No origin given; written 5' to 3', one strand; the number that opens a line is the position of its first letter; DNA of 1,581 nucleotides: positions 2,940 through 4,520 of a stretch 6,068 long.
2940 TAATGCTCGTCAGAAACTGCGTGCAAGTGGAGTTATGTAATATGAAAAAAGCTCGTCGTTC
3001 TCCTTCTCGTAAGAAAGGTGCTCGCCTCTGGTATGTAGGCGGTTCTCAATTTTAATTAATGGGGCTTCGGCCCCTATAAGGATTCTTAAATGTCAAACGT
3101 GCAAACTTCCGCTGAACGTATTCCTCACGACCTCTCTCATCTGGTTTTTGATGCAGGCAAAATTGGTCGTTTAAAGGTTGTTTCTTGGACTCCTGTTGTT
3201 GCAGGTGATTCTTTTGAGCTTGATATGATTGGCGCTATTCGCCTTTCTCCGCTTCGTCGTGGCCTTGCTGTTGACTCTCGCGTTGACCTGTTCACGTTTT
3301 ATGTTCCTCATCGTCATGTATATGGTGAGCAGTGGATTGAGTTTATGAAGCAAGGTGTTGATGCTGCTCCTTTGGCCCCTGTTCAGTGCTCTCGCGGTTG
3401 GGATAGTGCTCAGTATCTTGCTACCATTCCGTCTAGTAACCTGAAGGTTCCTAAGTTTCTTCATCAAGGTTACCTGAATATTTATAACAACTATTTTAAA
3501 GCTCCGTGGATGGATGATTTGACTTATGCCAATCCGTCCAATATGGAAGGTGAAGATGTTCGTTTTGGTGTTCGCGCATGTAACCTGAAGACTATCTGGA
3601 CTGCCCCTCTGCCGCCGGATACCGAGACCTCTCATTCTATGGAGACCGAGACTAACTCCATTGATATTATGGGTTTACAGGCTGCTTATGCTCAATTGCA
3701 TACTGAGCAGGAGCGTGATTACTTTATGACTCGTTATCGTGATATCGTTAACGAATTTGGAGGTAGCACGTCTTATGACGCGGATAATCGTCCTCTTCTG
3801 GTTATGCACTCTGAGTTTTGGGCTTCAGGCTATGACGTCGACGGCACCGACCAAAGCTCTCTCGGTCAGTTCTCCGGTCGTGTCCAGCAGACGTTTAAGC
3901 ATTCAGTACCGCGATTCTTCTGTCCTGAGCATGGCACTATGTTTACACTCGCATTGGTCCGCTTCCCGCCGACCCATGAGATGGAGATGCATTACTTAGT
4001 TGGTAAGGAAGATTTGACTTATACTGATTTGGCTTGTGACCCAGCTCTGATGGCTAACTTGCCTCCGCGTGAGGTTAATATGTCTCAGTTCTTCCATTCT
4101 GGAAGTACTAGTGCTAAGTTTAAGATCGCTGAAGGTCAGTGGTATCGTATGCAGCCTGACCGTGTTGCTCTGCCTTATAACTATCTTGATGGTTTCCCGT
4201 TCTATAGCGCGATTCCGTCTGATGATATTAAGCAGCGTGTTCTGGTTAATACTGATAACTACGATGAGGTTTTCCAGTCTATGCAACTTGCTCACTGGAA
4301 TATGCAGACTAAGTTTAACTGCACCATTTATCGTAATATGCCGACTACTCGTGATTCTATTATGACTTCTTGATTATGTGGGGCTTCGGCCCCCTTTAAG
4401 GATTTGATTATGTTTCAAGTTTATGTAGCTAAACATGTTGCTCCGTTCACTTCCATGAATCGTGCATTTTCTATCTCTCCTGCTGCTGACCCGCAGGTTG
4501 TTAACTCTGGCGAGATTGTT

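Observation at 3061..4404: Duplicated UUCG-tetraloop hairpin plus SD module flanking gene F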

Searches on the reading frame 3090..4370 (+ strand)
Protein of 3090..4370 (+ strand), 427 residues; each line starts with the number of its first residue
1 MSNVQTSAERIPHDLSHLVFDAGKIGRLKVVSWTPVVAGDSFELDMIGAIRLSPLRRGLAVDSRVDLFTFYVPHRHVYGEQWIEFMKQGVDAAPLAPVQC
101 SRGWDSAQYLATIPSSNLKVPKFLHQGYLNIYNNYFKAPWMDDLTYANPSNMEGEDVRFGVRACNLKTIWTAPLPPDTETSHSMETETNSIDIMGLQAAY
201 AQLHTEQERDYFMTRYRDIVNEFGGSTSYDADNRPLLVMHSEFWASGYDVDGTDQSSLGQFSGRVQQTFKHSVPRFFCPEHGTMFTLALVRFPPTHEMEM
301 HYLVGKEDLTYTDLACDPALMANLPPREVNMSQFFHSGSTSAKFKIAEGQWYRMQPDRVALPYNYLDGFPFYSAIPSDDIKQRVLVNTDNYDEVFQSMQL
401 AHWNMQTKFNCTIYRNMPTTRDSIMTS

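Call 45: find_related_loci(query=window:3090-4370:+, collection=viral_contigs, flank=2500)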
Query window:3090-4370:+ (427 aa) in viral_contigs; peptide patterns used: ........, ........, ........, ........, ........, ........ (x = any residue, [..] = any of these).
11 stretches matched a pattern; 11 encode a relative of the query (tblastn E <= 1e-3); 11 distinct loci.
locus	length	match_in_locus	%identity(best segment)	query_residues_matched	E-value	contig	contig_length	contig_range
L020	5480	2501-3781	100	1-427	0e+0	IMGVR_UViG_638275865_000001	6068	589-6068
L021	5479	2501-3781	100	1-427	0e+0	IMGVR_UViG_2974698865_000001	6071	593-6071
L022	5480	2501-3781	99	1-427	0e+0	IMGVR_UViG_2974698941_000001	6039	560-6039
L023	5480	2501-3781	99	1-427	0e+0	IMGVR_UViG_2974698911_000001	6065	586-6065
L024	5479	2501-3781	98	1-427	0e+0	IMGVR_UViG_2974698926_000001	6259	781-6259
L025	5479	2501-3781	96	1-427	0e+0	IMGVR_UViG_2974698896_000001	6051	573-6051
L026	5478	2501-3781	82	1-427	0e+0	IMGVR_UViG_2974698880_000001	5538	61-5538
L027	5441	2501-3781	81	1-427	0e+0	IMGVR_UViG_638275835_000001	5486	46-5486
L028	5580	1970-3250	81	1-427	0e+0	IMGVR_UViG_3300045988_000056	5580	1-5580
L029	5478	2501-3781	81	1-427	0e+0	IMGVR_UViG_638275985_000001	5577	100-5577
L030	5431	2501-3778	80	1-427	0e+0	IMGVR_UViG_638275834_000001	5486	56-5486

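Call 56: find_related_loci(query=A1, collection=metagenome_contigs, flank=1500)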
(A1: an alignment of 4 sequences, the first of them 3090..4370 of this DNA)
Query A1 (427 aa) in metagenome_contigs; peptide patterns used: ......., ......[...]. (x = any residue, [..] = any of these).
600 stretches matched a pattern (row limit reached: there are more); 15 encode a relative of the query (tblastn E <= 1e-3); 15 distinct loci.
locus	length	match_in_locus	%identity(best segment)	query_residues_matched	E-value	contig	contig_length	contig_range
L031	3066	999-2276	80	1-427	0e+0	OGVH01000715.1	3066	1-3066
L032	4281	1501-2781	68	1-427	0e+0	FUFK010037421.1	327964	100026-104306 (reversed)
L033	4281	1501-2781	68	1-427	0e+0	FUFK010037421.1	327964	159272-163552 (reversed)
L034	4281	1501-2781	68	1-427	0e+0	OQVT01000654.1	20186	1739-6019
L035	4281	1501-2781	68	1-427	0e+0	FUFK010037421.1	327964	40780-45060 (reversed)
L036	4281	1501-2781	68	1-427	0e+0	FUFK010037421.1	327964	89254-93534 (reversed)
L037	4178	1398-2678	68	1-427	0e+0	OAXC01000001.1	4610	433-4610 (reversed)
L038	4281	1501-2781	68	1-427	0e+0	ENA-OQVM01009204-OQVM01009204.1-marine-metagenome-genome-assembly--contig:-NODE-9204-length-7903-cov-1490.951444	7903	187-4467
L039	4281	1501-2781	68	1-427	0e+0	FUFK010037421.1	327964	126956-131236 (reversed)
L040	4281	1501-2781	68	1-427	0e+0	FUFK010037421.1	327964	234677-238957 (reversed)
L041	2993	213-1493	67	1-427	0e+0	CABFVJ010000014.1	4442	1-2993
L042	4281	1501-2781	68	1-427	0e+0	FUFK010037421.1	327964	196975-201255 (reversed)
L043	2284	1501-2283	71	1-261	3e-131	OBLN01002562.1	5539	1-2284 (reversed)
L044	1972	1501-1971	67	1-157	4e-67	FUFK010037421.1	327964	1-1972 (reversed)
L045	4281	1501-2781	68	1-427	0e+0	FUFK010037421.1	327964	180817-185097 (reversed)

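Call 57: find_homologous_proteins(query=window:3090-4370:+, max_evalue=1e-50)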
Query window:3090-4370:+ (427 aa): 483 proteins with E <= 1e-50 among 2756 candidates; the best 120 are listed.
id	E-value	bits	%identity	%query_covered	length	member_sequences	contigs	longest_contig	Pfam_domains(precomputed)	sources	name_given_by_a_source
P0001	8.5e-296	999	99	100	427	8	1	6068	PF02305.23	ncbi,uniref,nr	ncbi:gpF [Escherichia phage WA45]|uniref:Capsid protein F n=1 Tax=Escherichia phage WA45 TaxID=33810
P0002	9.3e-295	995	98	100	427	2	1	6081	PF02305.23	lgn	-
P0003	4.7e-293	990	98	100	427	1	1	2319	PF02305.23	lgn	-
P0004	2.2e-292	987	98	100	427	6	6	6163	PF02305.23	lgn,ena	-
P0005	2.3e-292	987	97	100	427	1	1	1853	PF02305.23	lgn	-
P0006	2.3e-291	984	97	100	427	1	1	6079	PF02305.23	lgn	-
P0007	3.1e-291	984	97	100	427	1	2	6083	PF02305.23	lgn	-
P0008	8.7e-291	982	96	100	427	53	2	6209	PF02305.23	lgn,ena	-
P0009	8.9e-291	982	96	100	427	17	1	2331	PF02305.23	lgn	-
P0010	2.2e-289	978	96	100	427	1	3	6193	PF02305.23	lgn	-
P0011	2.9e-289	977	96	100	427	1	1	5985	PF02305.23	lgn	-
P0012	5.3e-289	976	96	100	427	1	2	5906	PF02305.23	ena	-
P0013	2.6e-288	974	96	100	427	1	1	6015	PF02305.23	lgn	-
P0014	2.1e-286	968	95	100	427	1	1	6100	PF02305.23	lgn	-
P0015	1.4e-285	965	95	100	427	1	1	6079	PF02305.23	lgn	-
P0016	1.3e-284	962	94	100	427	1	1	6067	PF02305.23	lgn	-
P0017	5.6e-282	953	93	100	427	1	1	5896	PF02305.23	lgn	-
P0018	7.4e-277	936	91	100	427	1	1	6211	PF02305.23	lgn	-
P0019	6.0e-276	933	91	100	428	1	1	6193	PF02305.23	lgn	-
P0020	9.5e-276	933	91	100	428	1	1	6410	PF02305.23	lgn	-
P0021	1.1e-275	932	90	100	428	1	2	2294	PF02305.23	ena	-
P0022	7.9e-275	930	90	100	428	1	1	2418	PF02305.23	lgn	-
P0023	1.2e-273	926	90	100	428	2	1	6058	PF02305.23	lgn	-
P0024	2.0e-271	918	89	100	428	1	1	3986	PF02305.23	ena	-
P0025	2.4e-245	832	81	100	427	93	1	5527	PF02305.23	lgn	-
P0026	3.1e-231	786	97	80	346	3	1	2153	PF02305.23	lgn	-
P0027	8.9e-220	748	57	100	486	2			PF02305.23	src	-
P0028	9.3e-219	745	61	100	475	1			PF02305.23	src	-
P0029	4.1e-216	736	61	100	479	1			PF02305.23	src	-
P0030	1.2e-212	725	98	73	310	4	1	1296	PF02305.23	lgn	-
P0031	1.0e-203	695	62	100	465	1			PF02305.23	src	-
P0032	3.3e-201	687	69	100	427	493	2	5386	PF02305.23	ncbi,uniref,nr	ncbi:protein F [Escherichia phage phiX174]|uniref:Capsid protein F n=1 Tax=Escherichia phage phiX174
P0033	7.5e-199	679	68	100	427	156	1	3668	PF02305.23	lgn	-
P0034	1.3e-198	679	67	100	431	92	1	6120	PF02305.23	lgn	-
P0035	2.4e-198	678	60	100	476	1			PF02305.23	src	-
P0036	1.4e-196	672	68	100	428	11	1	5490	PF02305.23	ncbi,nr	ncbi:major coat protein [Escherichia phage Lilleput]|nr:major coat protein [Escherichia phage Lillep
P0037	7.0e-194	663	69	57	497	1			PF02305.23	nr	nr:Chain A, SPV4 CAPSID PROTEIN VP1 [Escherichia phage phiX174]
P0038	3.1e-192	658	66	100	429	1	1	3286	PF02305.23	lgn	-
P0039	4.5e-192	657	68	100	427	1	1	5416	PF02305.23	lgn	-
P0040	2.2e-191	655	66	100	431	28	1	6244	PF02305.23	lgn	-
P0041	2.9e-191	654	66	100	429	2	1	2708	PF02305.23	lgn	-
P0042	5.1e-191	654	66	100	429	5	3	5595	PF02305.23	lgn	-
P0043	5.1e-191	653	66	100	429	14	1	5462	PF02305.23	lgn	-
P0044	1.5e-181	622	66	96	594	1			PF01926.30,PF03193.23,PF02305.23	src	-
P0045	2.5e-181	622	67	94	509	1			PF02305.23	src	-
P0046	1.1e-179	616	69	90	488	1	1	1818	PF02305.23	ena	-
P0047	6.6e-178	610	63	86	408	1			PF02305.23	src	-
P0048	1.0e-177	610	67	93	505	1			PF02305.23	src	-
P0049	4.0e-177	608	66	95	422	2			PF02305.23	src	-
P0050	5.1e-176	604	63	100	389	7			PF02305.23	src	-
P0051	4.7e-175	601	63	100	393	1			PF02305.23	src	-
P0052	5.1e-175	601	62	100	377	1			PF02305.23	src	-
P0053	1.9e-174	599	69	88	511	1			PF02305.23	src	-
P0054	2.3e-174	599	62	100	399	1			PF02305.23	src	-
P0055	4.3e-174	598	64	100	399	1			PF02305.23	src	-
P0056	1.2e-173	596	62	100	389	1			PF02305.23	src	-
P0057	4.4e-173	594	62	100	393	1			PF02305.23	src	-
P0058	5.8e-173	594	62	100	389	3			PF02305.23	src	-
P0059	9.1e-173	593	62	100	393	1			PF02305.23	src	-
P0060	1.2e-172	593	63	100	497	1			PF02306.21,PF02305.23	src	-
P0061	2.4e-172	592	62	100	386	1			PF02305.23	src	-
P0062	4.3e-172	591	63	100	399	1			PF02305.23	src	-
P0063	7.9e-172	590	62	100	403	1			PF02305.23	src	-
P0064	4.8e-171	588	71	83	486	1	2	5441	PF02306.21,PF02305.23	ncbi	ncbi:unnamed protein product [Penicillium manginii]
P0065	4.9e-171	588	61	100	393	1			PF02305.23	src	-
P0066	2.0e-170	586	62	100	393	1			PF02305.23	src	-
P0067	7.3e-170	584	62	100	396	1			PF02305.23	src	-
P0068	2.2e-169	582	63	97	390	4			PF02305.23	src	-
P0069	1.1e-168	580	61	100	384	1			PF02305.23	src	-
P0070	1.2e-168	580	61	100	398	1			PF02305.23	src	-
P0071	1.6e-168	579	60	100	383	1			PF02305.23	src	-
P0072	7.7e-168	577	61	100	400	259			PF02305.23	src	-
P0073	3.2e-167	575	60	100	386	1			PF02305.23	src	-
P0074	4.9e-166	571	61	99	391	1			PF02305.23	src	-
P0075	7.9e-166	571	61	100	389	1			PF02305.23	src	-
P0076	5.9e-164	564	60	100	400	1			PF02305.23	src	-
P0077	9.7e-164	564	59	100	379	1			PF02305.23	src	-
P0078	2.2e-162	559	71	63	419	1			PF02305.23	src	-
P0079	1.0e-161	557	68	83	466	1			PF02304.22,PF02305.23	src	-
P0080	6.5e-161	554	59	100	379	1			PF02305.23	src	-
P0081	2.1e-160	553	59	100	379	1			PF02305.23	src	-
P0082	2.4e-159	549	69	81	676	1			PF02305.23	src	-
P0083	7.9e-159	547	60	100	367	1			PF02305.23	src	-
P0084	3.4e-158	545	61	93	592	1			PF02305.23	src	-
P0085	8.1e-158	544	60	100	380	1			PF02305.23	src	-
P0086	4.9e-157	542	59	100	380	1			PF02305.23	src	-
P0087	1.3e-155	537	70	79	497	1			PF02305.23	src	-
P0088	3.4e-154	532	59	100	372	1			PF02305.23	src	-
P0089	4.3e-154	532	67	49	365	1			PF02305.23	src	-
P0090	3.1e-153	529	62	90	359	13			PF02305.23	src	-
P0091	1.1e-151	524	53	100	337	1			PF02305.23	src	-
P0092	7.9e-151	521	63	88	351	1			PF02305.23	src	-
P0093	1.0e-150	521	56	100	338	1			PF02305.23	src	-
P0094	5.6e-150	518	62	88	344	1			PF02305.23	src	-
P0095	1.1e-149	517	54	100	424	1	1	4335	PF02305.23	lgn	-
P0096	2.6e-149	516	52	100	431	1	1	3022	PF02305.23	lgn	-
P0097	7.8e-149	515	51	94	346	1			PF02305.23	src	-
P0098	1.0e-148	514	56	100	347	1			PF02305.23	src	-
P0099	2.5e-148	513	56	98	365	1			PF02305.23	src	-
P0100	2.9e-148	513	55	99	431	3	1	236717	PF02305.23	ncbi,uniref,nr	ncbi:major capsid protein [Lelliottia sp. SL45]|uniref:major capsid protein n=1 Tax=Lelliottia sp. S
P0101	7.3e-148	511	52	100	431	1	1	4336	PF02305.23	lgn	-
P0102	4.3e-147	509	53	100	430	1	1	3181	PF02305.23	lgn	-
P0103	4.9e-147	509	57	100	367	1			PF02305.23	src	-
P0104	6.2e-147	508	53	100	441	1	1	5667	PF02305.23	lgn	-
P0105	9.3e-147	508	64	81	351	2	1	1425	PF02305.23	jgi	-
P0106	1.1e-146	507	54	100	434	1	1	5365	PF02305.23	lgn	-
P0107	1.2e-146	507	54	100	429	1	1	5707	PF02305.23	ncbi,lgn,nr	ncbi:MAG: major capsid protein [Microviridae sp.]|nr:MAG: major capsid protein [Microviridae sp.]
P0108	3.4e-145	503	64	56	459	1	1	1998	PF02306.21,PF02925.22,PF02305.23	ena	-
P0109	4.7e-144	499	58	92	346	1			PF02305.23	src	-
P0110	7.6e-144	498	52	100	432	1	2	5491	PF02305.23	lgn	-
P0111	5.8e-143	495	53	100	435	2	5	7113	PF02305.23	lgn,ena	-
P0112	6.2e-143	495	51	100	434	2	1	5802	PF02305.23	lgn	-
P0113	7.3e-143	495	51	100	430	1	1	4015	PF02305.23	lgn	-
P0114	3.5e-142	493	67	78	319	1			PF02305.23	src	-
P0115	5.1e-142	492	52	100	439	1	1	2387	PF02305.23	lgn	-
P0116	1.2e-141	491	57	93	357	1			PF02305.23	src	-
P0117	1.6e-141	490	64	81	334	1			PF02305.23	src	-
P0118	2.9e-141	490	65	66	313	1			PF02305.23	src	-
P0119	1.1e-140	488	50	100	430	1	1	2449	PF02305.23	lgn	-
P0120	1.2e-140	488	51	100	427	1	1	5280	PF02305.23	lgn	-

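Call 58: find_encoding_contigs(protein=P0018, flank=2500, max_places=2)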
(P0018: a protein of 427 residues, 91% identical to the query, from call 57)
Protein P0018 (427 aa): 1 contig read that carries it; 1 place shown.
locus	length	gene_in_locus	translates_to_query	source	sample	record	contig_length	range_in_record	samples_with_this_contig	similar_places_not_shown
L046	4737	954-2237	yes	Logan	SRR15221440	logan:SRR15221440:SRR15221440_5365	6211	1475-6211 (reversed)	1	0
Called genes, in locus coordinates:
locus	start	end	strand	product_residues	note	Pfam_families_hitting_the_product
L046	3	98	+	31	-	?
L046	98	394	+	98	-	-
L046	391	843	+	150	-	PF02925:gpD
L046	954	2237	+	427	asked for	PF02305:Phage_F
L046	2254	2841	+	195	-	PF02306:Phage_G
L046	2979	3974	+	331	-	PF04687:Microvir_H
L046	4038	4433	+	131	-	-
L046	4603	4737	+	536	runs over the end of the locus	?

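Call 59: find_encoding_contigs(protein=P0020, flank=2500, max_places=2)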
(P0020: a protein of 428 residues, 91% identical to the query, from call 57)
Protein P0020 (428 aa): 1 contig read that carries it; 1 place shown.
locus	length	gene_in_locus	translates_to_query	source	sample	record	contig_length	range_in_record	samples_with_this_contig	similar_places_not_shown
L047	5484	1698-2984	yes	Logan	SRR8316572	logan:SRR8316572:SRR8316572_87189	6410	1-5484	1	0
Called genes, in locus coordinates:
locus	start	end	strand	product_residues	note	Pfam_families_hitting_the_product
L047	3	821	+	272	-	?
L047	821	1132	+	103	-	-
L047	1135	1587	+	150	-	PF02925:gpD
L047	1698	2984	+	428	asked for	PF02305:Phage_F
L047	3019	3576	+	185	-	PF02306:Phage_G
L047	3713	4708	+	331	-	PF04687:Microvir_H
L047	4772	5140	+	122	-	-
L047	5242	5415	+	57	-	-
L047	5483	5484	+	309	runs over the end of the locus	?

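Call 60: find_encoding_contigs(protein=P0023, flank=2500, max_places=2)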
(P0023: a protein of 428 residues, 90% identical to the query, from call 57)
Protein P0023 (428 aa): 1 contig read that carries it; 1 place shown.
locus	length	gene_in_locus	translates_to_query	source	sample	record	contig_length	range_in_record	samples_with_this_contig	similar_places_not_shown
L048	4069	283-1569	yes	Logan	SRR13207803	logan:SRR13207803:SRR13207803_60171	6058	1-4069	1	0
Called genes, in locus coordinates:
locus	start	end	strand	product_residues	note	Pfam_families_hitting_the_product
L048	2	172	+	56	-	?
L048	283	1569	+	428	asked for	PF02305:Phage_F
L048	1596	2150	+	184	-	PF02306:Phage_G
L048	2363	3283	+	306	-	PF04687:Microvir_H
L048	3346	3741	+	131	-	-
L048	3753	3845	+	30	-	-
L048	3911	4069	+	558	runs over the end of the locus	PF05840:Phage_GPA, PF23343:REP_ORF2-G2P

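Call 61: find_encoding_contigs(protein=P0017, flank=2500, max_places=2)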
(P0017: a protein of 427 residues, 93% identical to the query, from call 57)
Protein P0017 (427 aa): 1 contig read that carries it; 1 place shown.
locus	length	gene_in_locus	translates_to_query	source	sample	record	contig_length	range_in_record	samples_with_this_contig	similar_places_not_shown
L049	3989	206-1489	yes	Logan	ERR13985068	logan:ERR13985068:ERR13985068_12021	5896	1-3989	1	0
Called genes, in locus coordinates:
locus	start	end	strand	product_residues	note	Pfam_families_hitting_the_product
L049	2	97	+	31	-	?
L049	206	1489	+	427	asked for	PF02305:Phage_F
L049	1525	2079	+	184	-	PF02306:Phage_G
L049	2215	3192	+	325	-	PF04687:Microvir_H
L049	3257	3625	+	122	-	-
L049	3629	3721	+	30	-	-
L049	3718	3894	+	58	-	-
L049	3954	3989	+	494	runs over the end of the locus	PF05840:Phage_GPA, PF23343:REP_ORF2-G2P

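Call 62: find_encoding_contigs(protein=P0034, flank=2500, max_places=2)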
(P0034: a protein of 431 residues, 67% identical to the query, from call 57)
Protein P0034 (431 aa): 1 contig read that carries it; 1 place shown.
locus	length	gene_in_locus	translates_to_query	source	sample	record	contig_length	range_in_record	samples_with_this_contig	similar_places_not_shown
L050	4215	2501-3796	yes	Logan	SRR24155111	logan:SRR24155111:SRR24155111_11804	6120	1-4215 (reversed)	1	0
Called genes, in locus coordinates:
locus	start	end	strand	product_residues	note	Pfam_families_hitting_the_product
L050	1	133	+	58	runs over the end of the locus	-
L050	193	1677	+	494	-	PF05840:Phage_GPA, PF23343:REP_ORF2-G2P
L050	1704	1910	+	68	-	PF12025:Phage_C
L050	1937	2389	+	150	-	PF02925:gpD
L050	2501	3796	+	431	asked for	PF02305:Phage_F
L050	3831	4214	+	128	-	?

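Call 63: find_encoding_contigs(protein=P0040, flank=2500, max_places=2)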
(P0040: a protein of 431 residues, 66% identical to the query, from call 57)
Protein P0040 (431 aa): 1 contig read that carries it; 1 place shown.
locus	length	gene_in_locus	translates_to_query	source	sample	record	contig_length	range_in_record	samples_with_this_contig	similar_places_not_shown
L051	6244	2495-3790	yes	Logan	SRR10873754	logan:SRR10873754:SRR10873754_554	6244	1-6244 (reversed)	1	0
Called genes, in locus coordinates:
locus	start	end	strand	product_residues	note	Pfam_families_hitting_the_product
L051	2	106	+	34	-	?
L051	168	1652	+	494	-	PF05840:Phage_GPA, PF23343:REP_ORF2-G2P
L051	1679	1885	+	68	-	PF12025:Phage_C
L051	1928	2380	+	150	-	PF02925:gpD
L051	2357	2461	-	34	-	-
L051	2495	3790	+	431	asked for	PF02305:Phage_F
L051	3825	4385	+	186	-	PF02306:Phage_G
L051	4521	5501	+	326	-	PF04687:Microvir_H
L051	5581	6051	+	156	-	-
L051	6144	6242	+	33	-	?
